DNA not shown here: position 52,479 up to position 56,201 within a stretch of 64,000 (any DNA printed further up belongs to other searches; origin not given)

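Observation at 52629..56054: Intact CheY-like receiver domain embedded inside a tandem HdrA-like flavoprotein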

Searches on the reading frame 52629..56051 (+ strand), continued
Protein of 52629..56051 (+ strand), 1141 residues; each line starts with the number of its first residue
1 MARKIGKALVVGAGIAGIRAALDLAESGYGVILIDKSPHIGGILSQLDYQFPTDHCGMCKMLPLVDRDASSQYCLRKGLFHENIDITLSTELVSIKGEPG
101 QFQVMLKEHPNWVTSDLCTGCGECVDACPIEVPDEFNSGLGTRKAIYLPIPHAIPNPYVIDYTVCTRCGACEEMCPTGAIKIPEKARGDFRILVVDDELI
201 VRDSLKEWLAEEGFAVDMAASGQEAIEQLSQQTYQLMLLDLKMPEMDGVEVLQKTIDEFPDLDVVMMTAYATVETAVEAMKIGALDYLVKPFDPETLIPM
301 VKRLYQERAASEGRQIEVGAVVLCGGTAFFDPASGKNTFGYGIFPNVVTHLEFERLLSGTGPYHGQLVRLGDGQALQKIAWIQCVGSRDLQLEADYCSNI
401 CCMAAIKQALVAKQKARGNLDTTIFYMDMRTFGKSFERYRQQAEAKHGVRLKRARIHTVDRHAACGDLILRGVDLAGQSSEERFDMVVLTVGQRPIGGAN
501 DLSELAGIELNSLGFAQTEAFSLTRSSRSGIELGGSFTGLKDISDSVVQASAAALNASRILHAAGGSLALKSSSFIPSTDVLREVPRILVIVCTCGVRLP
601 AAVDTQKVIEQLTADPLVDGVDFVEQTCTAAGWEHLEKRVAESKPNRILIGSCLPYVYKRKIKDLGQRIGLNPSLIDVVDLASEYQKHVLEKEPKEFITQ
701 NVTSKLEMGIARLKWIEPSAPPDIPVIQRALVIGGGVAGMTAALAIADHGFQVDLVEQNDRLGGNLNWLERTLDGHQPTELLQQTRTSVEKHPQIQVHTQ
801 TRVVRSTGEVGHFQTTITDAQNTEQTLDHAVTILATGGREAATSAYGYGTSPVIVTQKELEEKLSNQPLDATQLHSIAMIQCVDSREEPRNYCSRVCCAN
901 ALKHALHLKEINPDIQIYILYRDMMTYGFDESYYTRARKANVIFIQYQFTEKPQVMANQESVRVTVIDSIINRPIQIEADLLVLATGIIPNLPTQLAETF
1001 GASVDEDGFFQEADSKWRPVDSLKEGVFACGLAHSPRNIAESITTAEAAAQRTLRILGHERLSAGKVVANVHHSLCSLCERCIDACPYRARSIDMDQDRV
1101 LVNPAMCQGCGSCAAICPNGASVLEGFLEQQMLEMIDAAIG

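Call 39: find_encoding_contigs(protein=P0001, flank=1000, max_places=2)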
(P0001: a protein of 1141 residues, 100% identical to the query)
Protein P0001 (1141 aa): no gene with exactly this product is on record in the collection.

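Call 40: list_cluster_members(proteins=[P0001, P0109, P0062])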
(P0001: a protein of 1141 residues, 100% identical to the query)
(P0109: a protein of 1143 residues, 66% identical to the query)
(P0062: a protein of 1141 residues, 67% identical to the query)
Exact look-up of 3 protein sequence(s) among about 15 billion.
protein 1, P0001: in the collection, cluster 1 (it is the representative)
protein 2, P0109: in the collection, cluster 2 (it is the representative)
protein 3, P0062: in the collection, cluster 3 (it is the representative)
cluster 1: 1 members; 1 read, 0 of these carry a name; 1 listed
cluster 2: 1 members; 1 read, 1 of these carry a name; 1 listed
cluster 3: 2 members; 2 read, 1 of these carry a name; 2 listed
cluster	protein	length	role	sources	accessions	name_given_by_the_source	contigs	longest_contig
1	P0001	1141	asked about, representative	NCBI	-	-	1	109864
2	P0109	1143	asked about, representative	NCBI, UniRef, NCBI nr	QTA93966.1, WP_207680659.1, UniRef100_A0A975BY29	response regulator [Desulfonema magnum] | Two component system response regulator domain-containing protein, FAD/NAD(P)-binding ...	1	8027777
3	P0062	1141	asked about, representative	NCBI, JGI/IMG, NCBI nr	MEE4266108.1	MAG: response regulator [Desulfobacteraceae bacterium] | heterodisulfide reductase subunit A | response regulator [Desulfobacteraceae bacterium]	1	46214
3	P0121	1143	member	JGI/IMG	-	-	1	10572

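Call 41: predict_structure(alignment_id=A1)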
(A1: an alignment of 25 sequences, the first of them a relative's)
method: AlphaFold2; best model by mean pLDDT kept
length: 1141 residues; sequences in the alignment: 25
mean_pLDDT: 59.5   pTM: 0.38
mean pLDDT of the five models: 59.5, 53.8, 50.5, 47.1, 46.6
residues with pLDDT >= 90: 53; 70-90: 355; 50-70: 317; < 50: 416
segments of 3 or more residues with pLDDT < 50: 1-4, 38-81, 109-169, 178-182, 199-202, 242-246, 265-272, 282-292, 307-338, 386-399, 430-435, 492-579, 688-690, 716-722, 767-777, 885-895, 924-931, 1011-1025, 1029-1038, 1064-1081, 1097-1100, 1104-1109, 1111-1141
pLDDT, mean of each block of 10 residues (from residue 1): 57 57 67 57 38 31 28 30 59 61 57 44 43 34 42 29 38 49 52 58 60 70 70 64 52 66 47 50 46 52 47 30 37 45 71 70 73 84 56 36 76 80 73 53 80 77 79 73 85 44 41 40 30 33 33 34 27 32 72 70 79 80 64 70 81 67 69 75 56 67 77 55 72 81 81 89 57 46 79 92 80 85 88 72 77 84 71 87 50 51 80 89 49 66 79 85 85 87 74 72 57 34 44 41 56 66 39 33 57 52 47 43 33 41 32
secondary structure, 60 per line:
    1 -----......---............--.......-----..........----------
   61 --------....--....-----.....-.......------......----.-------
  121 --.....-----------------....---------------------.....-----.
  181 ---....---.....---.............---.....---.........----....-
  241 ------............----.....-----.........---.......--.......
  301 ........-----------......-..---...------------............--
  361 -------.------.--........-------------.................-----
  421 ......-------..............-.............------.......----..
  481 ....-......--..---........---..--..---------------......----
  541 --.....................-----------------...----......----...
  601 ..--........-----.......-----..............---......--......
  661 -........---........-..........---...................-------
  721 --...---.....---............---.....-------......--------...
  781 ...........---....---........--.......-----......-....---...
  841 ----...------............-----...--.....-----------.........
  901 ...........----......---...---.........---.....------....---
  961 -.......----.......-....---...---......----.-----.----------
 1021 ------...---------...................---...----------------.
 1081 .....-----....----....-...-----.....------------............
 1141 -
elements in order (helices of 4 or more, strands of 3 or more residues): E6-11 H15-26 E29-35 H41-50 H69-72 H75-78 E84-88 E90-96 E103-108 H123-127 E145-148 H170-174 H184-187 E191-195 H199-211 E215-219 H223-231 E236-239 H247-258 E263-267 H273-281 H285-288 E289-291 H294-308 E320-325 E347-349 H350-358 E378-385 H399-415 E421-426 H434-447 E449-461 E468-474 E479-484 E486-491 H499-506 E531-536 H543-563 E588-593 H598-602 H605-612 E618-624 H630-643 E647-652 H655-660 H662-669 E676-680 H682-691 H695-713 E723-725 E729-733 H737-748 E752-756 H764-769 H778-791 E795-798 E802-809 E812-818 E824-829 E831-834 E838-840 E854-856 H857-865 E876-880 H892-911 E916-921 H931-939 E943-947 E954-957 E962-968 E973-979 E981-984 E988-990 H994-999 E1027-1029 H1039-1057 E1061-1063 H1080-1085 E1091-1094 E1099-1102 H1112-1116 H1129-1140

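Call 47: search_protein_representatives(protein=window:52629-56051:+)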
Query: 1141 residues. Proteins with E-value up to 0.001 (for the whole library): 748668; up to 1e-10: 112989; up to 1e-30: 2274. The best 150 are listed.
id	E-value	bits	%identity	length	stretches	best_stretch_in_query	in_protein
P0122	0.0e+00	1437.5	55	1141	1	1-1138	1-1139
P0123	0.0e+00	1228.5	50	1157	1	2-1140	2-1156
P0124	0.0e+00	1192.3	52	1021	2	315-1140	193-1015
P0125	0.0e+00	1172.7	47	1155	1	7-1140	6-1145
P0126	0.0e+00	1106.2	46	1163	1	2-1140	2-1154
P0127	0.0e+00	1057.7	51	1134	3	7-567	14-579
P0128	0.0e+00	1056.5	49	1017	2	314-1140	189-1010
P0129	0.0e+00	1049.8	57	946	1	1-826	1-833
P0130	0.0e+00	1029.9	47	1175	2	9-617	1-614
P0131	0.0e+00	1029.7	44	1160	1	1-1140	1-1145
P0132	2.2e-293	992.3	48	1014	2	312-1138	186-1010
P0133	5.6e-279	944.6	46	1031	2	309-1140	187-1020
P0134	1.8e-274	929.7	45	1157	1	4-1128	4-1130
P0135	5.0e-267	905.1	50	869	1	273-1137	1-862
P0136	3.5e-262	889.0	46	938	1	201-1137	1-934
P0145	7.3e-235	798.5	40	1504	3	314-1140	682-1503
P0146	2.0e-232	790.5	42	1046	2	314-1140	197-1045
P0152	4.7e-222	756.1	39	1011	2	312-1141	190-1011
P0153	1.8e-221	754.2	40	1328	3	311-1135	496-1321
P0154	1.3e-220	751.4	42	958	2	318-1141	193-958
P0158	2.8e-219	746.9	41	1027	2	313-1141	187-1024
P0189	3.5e-200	683.7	38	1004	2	311-1141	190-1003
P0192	2.6e-199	680.8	47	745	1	403-1141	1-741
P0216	1.3e-189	648.8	39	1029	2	313-1141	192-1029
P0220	3.4e-188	644.0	37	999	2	310-1141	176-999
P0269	7.6e-172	589.9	36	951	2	312-1141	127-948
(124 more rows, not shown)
